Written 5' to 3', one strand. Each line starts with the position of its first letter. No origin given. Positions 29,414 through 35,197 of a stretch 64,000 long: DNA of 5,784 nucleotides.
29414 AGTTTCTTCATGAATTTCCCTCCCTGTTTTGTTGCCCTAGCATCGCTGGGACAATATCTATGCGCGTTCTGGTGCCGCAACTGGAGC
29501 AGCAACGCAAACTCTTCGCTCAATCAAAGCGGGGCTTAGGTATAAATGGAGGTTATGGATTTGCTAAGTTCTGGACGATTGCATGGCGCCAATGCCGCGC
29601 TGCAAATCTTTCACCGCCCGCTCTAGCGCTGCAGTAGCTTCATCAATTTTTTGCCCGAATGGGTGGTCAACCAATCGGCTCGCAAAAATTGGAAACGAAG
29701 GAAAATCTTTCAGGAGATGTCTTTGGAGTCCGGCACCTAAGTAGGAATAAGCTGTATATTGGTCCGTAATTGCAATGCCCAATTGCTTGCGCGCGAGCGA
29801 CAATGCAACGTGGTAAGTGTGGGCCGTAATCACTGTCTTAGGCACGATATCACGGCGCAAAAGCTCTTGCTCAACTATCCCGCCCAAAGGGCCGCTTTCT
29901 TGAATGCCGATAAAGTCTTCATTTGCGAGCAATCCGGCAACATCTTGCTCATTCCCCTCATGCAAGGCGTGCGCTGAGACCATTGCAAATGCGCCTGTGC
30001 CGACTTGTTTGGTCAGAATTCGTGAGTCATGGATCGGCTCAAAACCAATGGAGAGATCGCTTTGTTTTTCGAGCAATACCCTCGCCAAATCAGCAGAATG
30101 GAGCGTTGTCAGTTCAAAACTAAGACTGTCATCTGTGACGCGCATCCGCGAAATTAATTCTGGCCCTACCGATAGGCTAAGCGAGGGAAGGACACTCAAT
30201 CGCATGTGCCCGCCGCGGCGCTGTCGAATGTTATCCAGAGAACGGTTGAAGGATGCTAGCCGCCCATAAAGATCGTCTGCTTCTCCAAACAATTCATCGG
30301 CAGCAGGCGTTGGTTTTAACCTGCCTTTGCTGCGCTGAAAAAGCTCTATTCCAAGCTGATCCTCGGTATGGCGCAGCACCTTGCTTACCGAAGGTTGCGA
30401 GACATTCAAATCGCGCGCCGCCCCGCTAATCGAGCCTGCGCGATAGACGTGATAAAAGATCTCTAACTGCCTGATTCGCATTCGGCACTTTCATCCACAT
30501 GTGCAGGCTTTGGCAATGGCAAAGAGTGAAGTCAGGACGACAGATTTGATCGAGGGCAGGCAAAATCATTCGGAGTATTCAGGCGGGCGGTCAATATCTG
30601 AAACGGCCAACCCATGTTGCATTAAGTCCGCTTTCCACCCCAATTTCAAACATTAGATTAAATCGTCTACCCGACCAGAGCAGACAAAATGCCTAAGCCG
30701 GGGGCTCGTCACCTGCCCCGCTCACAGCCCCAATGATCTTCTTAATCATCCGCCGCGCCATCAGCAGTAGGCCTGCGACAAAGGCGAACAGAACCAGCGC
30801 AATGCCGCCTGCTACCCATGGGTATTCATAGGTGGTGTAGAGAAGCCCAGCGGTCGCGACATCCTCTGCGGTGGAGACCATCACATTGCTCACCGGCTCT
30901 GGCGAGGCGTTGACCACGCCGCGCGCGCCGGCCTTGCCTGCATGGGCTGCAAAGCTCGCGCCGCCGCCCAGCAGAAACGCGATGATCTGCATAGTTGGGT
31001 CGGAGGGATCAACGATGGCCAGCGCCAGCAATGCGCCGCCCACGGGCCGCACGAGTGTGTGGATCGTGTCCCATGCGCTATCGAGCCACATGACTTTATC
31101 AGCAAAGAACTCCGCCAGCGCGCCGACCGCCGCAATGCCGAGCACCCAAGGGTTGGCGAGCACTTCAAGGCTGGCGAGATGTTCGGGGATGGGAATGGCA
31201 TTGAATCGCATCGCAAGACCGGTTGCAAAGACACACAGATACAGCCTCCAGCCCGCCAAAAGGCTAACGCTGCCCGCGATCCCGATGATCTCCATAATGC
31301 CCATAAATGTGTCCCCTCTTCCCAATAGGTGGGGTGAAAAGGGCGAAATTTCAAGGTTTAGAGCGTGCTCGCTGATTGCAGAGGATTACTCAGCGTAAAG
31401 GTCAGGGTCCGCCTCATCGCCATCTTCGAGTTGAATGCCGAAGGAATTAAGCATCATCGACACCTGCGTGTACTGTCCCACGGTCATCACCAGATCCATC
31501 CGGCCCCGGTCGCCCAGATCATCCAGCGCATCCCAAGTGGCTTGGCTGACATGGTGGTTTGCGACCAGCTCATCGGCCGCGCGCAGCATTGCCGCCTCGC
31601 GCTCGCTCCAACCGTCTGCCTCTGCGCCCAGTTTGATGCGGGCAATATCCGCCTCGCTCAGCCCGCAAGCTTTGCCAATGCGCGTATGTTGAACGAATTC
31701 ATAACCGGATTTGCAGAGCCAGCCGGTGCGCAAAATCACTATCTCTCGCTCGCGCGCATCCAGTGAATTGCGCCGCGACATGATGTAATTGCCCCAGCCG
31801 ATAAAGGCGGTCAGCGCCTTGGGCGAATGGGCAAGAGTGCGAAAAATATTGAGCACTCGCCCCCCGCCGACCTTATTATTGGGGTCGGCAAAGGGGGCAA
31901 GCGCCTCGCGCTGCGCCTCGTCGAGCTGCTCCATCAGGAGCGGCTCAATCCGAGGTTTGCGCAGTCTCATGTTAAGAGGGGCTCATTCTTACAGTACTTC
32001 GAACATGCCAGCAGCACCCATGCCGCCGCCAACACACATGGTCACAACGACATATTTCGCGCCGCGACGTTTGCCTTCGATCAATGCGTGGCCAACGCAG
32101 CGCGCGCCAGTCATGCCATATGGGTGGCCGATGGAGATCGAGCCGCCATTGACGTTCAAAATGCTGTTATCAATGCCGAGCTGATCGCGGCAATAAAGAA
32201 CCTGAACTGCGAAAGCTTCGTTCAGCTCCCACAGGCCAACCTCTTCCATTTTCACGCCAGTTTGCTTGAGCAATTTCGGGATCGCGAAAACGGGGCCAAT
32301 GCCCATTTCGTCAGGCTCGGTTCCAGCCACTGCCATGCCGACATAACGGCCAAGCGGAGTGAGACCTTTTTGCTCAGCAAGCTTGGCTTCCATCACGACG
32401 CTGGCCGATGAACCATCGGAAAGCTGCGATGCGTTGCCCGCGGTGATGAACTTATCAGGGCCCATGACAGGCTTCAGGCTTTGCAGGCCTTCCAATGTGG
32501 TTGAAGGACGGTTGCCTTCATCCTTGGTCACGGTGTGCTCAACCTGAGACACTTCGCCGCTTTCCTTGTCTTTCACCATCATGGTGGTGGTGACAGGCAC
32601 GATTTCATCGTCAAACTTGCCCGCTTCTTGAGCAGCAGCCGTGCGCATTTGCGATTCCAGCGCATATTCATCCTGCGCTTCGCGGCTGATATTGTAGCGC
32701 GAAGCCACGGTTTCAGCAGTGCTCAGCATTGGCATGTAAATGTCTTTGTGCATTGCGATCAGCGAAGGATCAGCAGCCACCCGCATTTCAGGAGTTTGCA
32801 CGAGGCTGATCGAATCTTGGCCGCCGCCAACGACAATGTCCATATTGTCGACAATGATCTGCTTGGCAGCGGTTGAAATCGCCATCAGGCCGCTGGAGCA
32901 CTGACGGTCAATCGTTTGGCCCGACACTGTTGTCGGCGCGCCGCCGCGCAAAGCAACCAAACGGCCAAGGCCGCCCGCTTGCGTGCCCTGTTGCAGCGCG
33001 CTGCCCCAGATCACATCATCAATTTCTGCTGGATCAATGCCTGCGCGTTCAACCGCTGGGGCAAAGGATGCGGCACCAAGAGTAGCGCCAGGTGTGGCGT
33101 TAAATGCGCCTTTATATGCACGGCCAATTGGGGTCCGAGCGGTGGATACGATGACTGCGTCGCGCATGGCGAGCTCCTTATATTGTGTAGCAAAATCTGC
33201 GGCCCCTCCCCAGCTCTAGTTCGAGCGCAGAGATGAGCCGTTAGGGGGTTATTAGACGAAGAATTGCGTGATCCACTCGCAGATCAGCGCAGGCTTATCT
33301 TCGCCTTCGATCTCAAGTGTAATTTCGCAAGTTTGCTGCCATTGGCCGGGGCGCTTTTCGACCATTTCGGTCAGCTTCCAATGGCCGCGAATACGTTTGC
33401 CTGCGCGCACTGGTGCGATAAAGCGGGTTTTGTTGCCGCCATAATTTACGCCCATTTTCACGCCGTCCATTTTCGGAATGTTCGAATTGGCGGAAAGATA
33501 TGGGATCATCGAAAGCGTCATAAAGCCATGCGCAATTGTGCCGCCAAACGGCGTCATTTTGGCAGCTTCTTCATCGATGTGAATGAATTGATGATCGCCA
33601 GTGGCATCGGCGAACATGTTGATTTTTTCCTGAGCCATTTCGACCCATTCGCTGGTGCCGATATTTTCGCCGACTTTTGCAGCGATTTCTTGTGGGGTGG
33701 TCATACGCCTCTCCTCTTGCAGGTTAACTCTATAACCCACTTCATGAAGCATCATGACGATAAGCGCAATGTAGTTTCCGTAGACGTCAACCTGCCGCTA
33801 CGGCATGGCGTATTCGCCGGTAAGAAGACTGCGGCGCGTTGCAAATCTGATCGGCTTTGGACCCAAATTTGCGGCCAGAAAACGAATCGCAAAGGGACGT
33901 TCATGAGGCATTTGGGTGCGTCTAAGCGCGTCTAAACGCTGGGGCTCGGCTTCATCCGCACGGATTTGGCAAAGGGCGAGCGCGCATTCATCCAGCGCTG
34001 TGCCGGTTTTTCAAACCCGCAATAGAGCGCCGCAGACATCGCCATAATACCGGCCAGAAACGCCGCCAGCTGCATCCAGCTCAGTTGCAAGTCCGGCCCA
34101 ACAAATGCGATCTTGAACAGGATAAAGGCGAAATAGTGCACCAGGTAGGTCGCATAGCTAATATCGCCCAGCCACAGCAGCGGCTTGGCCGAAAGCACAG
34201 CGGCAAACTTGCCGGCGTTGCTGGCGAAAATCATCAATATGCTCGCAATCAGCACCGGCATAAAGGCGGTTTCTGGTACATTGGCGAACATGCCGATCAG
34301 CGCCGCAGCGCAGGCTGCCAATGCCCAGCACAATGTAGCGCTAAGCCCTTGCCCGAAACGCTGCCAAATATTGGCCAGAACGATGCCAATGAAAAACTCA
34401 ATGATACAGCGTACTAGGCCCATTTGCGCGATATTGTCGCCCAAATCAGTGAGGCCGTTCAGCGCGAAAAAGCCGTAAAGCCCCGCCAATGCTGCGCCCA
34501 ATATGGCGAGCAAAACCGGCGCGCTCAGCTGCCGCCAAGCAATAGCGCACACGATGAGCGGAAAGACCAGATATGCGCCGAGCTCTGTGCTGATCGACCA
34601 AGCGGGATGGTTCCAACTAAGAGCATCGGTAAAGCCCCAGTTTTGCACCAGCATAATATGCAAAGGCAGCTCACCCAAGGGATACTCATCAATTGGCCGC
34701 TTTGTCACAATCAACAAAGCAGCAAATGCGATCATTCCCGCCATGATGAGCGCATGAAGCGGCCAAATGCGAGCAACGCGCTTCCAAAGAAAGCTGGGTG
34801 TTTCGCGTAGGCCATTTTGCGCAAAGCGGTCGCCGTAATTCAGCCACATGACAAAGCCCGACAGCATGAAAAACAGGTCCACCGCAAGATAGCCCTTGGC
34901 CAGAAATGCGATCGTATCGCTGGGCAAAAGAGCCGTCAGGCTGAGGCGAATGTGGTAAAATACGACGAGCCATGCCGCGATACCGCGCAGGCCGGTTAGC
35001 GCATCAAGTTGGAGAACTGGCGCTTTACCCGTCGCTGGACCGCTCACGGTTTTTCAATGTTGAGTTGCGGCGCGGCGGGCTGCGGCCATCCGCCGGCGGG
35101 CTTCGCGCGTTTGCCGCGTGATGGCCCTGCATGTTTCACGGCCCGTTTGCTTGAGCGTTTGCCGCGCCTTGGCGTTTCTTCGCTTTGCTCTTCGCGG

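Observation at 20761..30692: Putative uptake and catabolism system for D-amino-acid-containing peptides (TBDR, M14 peptidase, D-aminoacylase, DAACS, D-amino acid dehydrogenase, LysR)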

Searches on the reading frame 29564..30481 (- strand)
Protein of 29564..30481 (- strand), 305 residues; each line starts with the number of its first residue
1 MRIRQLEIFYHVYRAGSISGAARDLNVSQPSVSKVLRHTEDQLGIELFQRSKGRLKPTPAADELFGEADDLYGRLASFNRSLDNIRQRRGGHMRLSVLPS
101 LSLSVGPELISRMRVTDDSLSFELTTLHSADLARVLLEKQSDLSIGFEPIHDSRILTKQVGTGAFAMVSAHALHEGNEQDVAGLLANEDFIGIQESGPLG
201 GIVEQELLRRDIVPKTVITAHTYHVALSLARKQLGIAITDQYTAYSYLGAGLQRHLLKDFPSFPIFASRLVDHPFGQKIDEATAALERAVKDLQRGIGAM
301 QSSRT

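Call 3: search_protein_families(library=pfam, proteins=[window:29564-30481:-])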
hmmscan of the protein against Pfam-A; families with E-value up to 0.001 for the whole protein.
window:29564-30481:- (305 aa): 2 families
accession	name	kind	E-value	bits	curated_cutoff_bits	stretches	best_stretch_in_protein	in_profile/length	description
PF00126.33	HTH_1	-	2.8e-20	72.5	26.6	1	3-61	1-59/60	Bacterial regulatory helix-turn-helix protein, lysR family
PF03466.25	LysR_substrate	-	2.2e-18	66.8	28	1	87-267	2-185/209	LysR substrate binding domain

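Call 4: search_protein_families(library=ncbifam, proteins=[window:29564-30481:-])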
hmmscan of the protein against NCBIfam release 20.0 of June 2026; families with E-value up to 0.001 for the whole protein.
window:29564-30481:- (305 aa): 49 families (the best 25 are shown)
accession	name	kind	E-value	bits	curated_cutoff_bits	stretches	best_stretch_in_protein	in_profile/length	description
NF008239.0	PRK11013.1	equivalog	1.2e-29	103.3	288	1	3-302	6-306/309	LysR family transcriptional regulator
NF047520.1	trans_act_CidR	equivalog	1.2e-21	77.1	415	1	1-239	1-240/292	cidABC operon transcriptional activator CidR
NF008416.0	PRK11242.1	equivalog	8.2e-21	74.6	277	1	1-231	1-233/300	transcriptional regulator CynR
NF040786.1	LysR_Sec_metab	equivalog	1.1e-20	73.9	250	1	1-192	1-195/298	selenium metabolism-associated LysR family transcriptional regulator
NF007385.0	PRK09906.1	equivalog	1.1e-17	64.1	356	1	1-267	1-269/296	DNA-binding transcriptional regulator HcaR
NF045775.1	acetoin_reg_AlsR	exception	7.7e-17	61.7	430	1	1-240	1-243/290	acetoin biosynthesis transcriptional regulator AlsR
NF045990.1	TransRegCbbRRhodb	equivalog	1.5e-15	57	450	1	3-293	8-299/304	LysR family regulator CbbR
TIGR02424.1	TF_pcaQ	equivalog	1.7e-15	56.7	303.8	1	2-146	4-148/300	pca operon transcription factor PcaQ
NF053705.1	TransRegGltCGpos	equivalog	2.8e-15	56.3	350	1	1-244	1-246/300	glutamate biosynthesis transcriptional regulator GltC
TIGR03339.1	phn_lysR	subfamily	4.5e-15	55.7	341.1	1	5-171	1-166/279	aminoethylphosphonate catabolism associated LysR family transcriptional regulator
NF007307.0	PRK09791.1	equivalog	9.9e-15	54.4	336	1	2-114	6-118/302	LysR family transcriptional regulator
NF040888.1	trans_reg_YafC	equivalog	8.3e-14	51.1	470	1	4-244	6-244/293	DNA-binding transcriptional regulator YafC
NF008722.0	PRK11716.1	equivalog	9.9e-14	51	246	1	1-172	1-173/293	HTH-type transcriptional activator IlvY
NF008352.0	PRK11139.1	subfamily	4.3e-13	49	288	1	8-251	13-251/305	transcriptional regulator GcvA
NF040889.1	trans_reg_YeiE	equivalog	5.6e-13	48.8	480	1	3-209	5-207/288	DNA-binding transcriptional regulator YeiE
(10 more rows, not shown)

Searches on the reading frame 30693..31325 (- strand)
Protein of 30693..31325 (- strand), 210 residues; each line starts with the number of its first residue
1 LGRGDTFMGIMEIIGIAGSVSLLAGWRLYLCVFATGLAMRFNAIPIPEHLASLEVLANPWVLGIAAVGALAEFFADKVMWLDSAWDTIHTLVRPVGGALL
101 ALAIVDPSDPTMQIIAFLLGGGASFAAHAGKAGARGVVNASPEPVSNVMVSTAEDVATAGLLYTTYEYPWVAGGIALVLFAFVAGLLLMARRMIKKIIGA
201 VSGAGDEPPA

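Call 3: search_protein_families(library=pfam, proteins=[window:30693-31325:-])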
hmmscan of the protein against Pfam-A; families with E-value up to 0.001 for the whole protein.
window:30693-31325:- (210 aa): 1 family
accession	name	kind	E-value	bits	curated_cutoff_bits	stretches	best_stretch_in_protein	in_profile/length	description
PF13548.11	DUF4126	-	1.6e-48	165.1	27.5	1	15-184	2-170/175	Domain of unknown function (DUF4126)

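Call 4: search_protein_families(library=ncbifam, proteins=[window:30693-31325:-])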
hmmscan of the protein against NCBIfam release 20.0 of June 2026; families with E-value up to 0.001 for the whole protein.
window:30693-31325:- (210 aa): 0 families

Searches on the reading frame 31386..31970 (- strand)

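Call 45: search_protein_families(library=pfam, proteins=[window:31386-31970:-], max_evalue=0.00001)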
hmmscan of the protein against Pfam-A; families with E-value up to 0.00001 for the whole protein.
window:31386-31970:- (194 aa): 1 family
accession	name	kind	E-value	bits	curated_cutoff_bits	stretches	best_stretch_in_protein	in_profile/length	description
PF02627.25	CMD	-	5.8e-11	42.7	23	1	50-134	1-84/84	Carboxymuconolactone decarboxylase family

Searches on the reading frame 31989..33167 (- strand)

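Call 45: search_protein_families(library=pfam, proteins=[window:31989-33167:-], max_evalue=0.00001)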
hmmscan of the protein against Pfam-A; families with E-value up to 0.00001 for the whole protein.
window:31989-33167:- (392 aa): 2 families
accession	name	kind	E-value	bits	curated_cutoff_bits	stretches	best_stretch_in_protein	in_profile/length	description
PF00108.29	Thiolase_N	-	4.3e-63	213.6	26.4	1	5-261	2-259/260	Thiolase, N-terminal domain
PF02803.24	Thiolase_C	-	3.3e-42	143.4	27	1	269-390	1-122/123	Thiolase, C-terminal domain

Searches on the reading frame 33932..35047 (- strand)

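Call 45: search_protein_families(library=pfam, proteins=[window:33932-35047:-], max_evalue=0.00001)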
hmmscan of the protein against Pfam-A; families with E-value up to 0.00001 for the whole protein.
window:33932-35047:- (371 aa): 2 families
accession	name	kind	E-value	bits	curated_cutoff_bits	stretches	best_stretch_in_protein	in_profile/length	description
PF01757.29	Acyl_transf_3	-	1.3e-31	110.3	31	1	16-342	3-325/326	Acyltransferase domain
PF10129.15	OpgC_C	-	5.6e-07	29.2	21.4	1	19-254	7-236/358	OpgC protein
